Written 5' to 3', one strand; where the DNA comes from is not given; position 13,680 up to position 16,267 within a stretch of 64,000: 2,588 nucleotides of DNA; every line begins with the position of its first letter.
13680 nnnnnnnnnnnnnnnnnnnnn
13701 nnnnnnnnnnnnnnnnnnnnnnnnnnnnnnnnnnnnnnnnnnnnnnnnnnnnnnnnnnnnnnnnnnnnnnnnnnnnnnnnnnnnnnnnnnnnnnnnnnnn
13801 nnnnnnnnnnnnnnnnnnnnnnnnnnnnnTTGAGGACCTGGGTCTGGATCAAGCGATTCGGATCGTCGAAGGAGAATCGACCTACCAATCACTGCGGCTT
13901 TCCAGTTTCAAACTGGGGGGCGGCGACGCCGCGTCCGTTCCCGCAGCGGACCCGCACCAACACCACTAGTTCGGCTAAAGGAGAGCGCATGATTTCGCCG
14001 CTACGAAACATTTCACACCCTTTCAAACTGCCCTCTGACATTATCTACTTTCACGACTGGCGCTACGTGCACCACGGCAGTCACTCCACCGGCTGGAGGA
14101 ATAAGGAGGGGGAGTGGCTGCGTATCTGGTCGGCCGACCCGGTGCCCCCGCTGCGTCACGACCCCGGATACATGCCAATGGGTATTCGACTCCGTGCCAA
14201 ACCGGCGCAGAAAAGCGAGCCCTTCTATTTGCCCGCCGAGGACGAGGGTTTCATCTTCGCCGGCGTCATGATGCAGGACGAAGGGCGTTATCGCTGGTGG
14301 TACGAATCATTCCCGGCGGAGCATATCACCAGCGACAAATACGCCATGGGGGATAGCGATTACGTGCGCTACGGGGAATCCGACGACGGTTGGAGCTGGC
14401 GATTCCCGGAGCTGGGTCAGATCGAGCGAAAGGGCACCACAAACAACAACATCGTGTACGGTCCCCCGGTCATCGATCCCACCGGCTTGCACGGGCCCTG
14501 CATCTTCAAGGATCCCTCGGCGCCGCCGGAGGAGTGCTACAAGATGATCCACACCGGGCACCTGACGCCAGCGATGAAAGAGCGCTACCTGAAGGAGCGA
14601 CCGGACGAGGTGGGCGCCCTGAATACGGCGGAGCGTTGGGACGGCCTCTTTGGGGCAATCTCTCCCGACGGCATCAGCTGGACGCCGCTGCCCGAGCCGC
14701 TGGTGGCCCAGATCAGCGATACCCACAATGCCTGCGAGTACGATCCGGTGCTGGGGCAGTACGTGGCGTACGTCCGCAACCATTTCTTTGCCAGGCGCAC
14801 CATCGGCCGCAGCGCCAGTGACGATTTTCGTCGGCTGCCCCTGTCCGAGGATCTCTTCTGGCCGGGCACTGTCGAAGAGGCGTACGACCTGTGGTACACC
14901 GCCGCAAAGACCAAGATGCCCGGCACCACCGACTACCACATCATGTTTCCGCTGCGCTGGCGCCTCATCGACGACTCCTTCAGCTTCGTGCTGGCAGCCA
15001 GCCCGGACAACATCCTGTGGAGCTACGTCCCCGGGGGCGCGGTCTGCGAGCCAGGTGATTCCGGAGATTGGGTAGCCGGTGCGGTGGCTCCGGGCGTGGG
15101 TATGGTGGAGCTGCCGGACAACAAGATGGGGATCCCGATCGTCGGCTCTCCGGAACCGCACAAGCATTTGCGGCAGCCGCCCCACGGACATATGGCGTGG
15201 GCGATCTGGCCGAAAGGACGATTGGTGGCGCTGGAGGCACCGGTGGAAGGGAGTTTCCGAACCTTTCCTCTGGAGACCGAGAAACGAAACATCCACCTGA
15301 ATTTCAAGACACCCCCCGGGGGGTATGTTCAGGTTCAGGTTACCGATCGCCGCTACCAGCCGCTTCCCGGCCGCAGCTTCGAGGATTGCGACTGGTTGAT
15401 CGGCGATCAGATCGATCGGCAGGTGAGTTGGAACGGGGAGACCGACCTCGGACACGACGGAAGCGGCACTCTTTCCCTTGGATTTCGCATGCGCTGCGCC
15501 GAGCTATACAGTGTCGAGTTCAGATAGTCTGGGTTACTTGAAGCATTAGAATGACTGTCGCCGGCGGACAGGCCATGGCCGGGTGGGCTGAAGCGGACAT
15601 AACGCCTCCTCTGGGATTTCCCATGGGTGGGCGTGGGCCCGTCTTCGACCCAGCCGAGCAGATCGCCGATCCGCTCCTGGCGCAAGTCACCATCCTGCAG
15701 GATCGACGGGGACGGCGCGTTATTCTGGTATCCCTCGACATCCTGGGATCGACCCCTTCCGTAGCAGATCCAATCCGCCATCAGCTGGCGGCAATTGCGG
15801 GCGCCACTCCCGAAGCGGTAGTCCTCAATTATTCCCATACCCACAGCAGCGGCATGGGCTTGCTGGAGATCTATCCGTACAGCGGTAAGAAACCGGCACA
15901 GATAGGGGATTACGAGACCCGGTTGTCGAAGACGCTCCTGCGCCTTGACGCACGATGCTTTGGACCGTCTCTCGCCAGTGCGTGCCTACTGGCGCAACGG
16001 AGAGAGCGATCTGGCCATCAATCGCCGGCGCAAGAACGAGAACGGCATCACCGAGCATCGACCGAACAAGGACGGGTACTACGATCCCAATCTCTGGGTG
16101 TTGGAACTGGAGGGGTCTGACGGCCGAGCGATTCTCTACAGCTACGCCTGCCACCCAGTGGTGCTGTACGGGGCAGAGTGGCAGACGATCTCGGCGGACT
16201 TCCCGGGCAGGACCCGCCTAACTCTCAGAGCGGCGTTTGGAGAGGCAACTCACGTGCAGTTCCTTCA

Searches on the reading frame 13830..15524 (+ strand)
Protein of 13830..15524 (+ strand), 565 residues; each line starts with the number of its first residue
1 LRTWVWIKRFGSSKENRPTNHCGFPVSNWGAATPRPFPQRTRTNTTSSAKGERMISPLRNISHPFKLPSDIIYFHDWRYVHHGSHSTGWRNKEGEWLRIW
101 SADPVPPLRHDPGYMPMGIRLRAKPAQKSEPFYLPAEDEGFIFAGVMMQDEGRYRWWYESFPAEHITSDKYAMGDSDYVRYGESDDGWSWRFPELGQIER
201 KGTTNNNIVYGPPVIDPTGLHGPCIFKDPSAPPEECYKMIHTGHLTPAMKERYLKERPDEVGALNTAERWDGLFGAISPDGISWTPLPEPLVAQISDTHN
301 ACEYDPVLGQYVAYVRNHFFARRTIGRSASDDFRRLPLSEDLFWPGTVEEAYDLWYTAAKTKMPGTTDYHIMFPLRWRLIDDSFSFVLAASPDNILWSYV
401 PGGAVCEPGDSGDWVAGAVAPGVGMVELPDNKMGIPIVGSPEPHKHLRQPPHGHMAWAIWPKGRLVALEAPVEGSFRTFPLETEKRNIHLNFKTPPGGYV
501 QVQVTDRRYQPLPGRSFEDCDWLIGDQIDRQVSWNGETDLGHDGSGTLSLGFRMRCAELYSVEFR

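Call 5: search_protein_families(library=pfam, proteins=[window:13830-15524:+], max_evalue=0.01)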
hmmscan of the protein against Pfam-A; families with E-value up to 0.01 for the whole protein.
window:13830-15524:+ (565 aa): 0 families

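Call 26: search_protein_families(library=ncbifam, proteins=[window:13830-15524:+], max_evalue=0.01)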
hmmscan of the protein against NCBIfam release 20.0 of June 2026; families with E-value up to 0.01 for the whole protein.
window:13830-15524:+ (565 aa): 0 families

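Call 47: search_solved_structures(query=window:13830-15524:+, max_evalue=1)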
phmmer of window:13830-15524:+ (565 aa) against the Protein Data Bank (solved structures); distinct sequences matched with E-value up to 1: 0.

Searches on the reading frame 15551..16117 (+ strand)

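Call 43: search_protein_families(library=pfam, proteins=[window:15551-16117:+], max_evalue=0.001)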
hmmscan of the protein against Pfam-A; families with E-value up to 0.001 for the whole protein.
window:15551-16117:+ (189 aa): 1 family
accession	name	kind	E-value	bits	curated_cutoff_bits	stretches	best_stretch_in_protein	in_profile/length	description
PF04734.18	Ceramidase_alk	-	0.00064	18.9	32.1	1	11-108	4-105/509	Neutral/alkaline non-lysosomal ceramidase, N-terminal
